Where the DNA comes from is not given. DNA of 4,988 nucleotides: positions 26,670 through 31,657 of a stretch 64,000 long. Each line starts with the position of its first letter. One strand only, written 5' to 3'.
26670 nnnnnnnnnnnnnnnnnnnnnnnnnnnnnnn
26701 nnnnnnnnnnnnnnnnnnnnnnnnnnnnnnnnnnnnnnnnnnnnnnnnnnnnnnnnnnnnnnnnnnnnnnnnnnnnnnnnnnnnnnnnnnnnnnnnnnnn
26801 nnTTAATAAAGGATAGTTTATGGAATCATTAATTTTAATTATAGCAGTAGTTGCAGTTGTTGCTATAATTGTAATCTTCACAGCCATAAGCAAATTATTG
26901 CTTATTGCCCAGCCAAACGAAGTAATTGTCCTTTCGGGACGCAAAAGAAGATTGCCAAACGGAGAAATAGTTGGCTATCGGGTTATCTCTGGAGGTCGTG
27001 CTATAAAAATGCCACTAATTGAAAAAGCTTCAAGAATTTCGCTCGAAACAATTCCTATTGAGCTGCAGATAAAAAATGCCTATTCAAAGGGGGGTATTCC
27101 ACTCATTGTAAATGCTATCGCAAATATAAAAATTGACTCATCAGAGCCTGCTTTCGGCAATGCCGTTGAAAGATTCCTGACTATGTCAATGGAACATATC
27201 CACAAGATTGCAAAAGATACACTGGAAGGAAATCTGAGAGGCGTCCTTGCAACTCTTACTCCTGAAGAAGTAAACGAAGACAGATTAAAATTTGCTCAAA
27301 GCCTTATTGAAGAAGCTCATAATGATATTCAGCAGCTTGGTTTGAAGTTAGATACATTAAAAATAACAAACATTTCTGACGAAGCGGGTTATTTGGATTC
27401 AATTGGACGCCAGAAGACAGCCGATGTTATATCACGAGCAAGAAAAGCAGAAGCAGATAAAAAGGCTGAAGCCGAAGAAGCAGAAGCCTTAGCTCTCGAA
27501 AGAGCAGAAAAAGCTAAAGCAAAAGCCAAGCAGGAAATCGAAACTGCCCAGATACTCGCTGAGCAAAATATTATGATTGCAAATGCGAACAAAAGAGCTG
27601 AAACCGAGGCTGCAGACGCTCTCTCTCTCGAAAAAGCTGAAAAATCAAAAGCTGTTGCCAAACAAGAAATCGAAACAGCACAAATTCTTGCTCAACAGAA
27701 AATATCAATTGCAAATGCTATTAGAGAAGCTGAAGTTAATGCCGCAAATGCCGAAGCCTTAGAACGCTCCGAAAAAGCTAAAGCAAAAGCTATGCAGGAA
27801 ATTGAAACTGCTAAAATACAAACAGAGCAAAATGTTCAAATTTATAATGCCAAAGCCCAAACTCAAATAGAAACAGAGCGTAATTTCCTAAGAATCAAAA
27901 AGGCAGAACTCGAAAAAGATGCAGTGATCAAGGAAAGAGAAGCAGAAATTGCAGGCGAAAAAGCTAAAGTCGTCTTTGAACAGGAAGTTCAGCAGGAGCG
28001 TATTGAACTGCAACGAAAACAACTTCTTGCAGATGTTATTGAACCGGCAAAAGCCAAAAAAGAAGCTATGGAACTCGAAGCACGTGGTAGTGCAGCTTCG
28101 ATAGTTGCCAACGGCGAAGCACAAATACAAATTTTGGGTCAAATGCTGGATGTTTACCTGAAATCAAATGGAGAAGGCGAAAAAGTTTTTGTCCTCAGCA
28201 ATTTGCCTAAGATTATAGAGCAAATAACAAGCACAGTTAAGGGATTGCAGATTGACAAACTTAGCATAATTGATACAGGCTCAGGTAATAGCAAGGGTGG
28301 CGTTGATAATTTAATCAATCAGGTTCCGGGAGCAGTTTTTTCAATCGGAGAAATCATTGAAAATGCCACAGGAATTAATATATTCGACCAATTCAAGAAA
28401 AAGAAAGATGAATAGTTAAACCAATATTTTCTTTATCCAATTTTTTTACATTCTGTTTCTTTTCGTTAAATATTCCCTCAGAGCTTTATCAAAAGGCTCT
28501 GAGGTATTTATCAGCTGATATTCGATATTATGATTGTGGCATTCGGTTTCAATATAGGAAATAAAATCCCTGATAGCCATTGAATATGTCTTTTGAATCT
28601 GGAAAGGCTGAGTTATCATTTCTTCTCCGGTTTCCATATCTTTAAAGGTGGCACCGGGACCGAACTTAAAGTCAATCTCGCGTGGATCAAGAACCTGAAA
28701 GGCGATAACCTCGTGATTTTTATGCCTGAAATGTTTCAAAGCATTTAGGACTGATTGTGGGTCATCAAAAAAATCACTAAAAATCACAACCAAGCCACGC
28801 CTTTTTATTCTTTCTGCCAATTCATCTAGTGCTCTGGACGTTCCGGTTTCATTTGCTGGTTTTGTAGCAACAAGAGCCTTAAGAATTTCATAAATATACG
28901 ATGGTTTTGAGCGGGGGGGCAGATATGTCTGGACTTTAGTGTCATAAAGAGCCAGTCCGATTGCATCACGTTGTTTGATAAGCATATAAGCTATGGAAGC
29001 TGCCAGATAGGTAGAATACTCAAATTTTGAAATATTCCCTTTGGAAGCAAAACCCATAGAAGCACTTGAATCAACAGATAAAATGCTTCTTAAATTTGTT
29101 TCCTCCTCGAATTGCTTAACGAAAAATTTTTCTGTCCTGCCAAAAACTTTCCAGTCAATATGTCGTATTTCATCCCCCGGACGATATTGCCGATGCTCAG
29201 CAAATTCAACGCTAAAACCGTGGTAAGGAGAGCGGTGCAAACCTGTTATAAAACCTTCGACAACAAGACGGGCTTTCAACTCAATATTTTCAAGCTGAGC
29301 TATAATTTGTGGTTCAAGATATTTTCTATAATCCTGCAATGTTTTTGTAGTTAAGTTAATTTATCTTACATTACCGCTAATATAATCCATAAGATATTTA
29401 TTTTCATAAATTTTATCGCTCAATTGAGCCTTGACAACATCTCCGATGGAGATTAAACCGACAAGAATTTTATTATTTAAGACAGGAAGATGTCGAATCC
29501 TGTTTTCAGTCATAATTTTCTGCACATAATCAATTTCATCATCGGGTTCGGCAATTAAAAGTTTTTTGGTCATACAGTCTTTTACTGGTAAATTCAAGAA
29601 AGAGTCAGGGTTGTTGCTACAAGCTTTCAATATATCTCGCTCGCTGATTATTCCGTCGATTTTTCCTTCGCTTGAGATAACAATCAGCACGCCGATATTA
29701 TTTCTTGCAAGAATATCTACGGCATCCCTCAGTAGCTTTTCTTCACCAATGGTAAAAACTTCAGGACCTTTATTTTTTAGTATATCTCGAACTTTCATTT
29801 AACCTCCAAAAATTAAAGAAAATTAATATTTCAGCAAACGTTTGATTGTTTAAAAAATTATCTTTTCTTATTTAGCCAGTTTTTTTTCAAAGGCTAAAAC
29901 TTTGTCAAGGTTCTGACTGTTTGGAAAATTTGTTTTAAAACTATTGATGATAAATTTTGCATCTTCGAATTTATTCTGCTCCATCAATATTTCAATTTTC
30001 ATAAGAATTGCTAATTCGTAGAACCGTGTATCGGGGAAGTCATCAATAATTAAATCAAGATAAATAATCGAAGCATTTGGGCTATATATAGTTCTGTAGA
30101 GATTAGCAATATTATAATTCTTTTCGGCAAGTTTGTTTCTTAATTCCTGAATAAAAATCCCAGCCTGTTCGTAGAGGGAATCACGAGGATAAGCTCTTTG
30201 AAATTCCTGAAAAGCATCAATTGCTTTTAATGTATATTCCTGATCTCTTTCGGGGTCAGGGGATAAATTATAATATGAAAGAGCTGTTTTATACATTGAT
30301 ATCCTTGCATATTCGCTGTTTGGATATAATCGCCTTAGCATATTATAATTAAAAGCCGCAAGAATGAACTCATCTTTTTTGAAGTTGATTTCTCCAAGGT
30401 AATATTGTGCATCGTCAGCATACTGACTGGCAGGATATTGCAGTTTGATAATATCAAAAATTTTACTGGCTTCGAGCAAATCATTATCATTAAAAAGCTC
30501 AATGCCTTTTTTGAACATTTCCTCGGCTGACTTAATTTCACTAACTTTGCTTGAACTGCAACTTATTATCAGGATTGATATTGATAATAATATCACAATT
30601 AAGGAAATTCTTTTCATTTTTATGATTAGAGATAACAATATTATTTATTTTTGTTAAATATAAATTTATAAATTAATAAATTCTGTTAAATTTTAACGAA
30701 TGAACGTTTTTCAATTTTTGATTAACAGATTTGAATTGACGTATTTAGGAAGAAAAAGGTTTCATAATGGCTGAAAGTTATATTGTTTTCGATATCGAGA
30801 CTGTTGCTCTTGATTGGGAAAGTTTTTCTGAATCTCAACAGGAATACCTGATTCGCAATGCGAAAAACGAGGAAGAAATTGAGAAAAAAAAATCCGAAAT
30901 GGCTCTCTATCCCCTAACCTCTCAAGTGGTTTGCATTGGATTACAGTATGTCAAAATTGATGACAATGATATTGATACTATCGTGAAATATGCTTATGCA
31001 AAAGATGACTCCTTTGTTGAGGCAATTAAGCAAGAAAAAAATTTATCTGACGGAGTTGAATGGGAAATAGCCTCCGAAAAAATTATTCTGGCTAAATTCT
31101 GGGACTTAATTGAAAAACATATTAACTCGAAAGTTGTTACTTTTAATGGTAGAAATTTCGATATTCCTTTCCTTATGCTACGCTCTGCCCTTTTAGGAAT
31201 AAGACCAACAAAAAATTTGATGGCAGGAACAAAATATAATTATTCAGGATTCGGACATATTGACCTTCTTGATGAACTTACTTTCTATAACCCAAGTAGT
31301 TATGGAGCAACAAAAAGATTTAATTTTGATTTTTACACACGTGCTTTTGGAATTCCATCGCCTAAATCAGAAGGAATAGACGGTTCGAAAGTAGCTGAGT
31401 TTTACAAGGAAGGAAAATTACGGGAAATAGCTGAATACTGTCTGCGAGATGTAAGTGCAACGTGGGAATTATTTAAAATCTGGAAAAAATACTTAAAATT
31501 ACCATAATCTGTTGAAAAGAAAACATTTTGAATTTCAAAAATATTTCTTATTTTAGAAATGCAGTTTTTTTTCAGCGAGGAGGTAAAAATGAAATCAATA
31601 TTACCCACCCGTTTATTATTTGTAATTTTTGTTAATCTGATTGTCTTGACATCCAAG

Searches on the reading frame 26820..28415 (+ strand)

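Call 23: search_protein_families(library=pfam, proteins=[window:26820-28415:+], max_evalue=0.00001)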
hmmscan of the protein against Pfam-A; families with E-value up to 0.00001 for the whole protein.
window:26820-28415:+ (531 aa): 1 family
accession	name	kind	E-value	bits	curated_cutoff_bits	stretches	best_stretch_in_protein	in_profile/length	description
PF01145.31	Band_7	-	2.9e-19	70.2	23.6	1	29-215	2-175/176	SPFH domain / Band 7 family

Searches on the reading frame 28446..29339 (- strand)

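Call 23: search_protein_families(library=pfam, proteins=[window:28446-29339:-], max_evalue=0.00001)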
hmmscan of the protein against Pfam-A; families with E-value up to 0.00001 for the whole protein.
window:28446-29339:- (297 aa): 2 families
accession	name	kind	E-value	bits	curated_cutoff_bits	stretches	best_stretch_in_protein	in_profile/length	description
PF01882.25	DUF58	-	8.7e-55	185.7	23.4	1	48-255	1-209/216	Protein of unknown function DUF58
PF13519.12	VWA_2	-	4.6e-08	34.1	27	1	88-190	4-106/107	von Willebrand factor type A domain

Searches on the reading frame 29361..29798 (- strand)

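Call 24: search_protein_families(library=pfam, proteins=[window:29361-29798:-], max_evalue=0.00001)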
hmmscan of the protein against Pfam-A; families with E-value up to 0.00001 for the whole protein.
window:29361-29798:- (145 aa): 1 family
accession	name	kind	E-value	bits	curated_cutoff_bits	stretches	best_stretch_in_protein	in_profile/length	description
PF00571.33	CBS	-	1.3e-23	83.5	24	2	72-125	1-55/57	CBS domain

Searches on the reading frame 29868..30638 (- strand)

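Call 24: search_protein_families(library=pfam, proteins=[window:29868-30638:-], max_evalue=0.00001)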
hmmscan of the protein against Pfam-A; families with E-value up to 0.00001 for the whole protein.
window:29868-30638:- (256 aa): 2 families
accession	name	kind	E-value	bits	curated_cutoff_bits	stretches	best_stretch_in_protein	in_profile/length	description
PF13525.12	YfiO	-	1e-22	81.4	25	1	37-216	4-186/203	Outer membrane lipoprotein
PF13174.12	TPR_6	-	2.6e-11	43.8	26.3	0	114-151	2-31/33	Tetratricopeptide repeat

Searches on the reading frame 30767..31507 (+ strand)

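Call 24: search_protein_families(library=pfam, proteins=[window:30767-31507:+], max_evalue=0.00001)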
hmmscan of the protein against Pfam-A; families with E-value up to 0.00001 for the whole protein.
window:30767-31507:+ (246 aa): 3 families
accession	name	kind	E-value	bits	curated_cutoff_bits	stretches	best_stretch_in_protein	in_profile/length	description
PF10108.15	DNA_pol_B_exo2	-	1.7e-23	83.9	24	1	100-236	33-170/213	Predicted 3'-5' exonuclease related to the exonuclease domain of PolB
PF13482.12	RNase_H_2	-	1.5e-10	41.7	22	1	100-239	40-164/165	RNase_H superfamily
PF03104.25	DNA_pol_B_exo1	-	2.5e-07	30.8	23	1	71-151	112-204/242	DNA polymerase family B, exonuclease domain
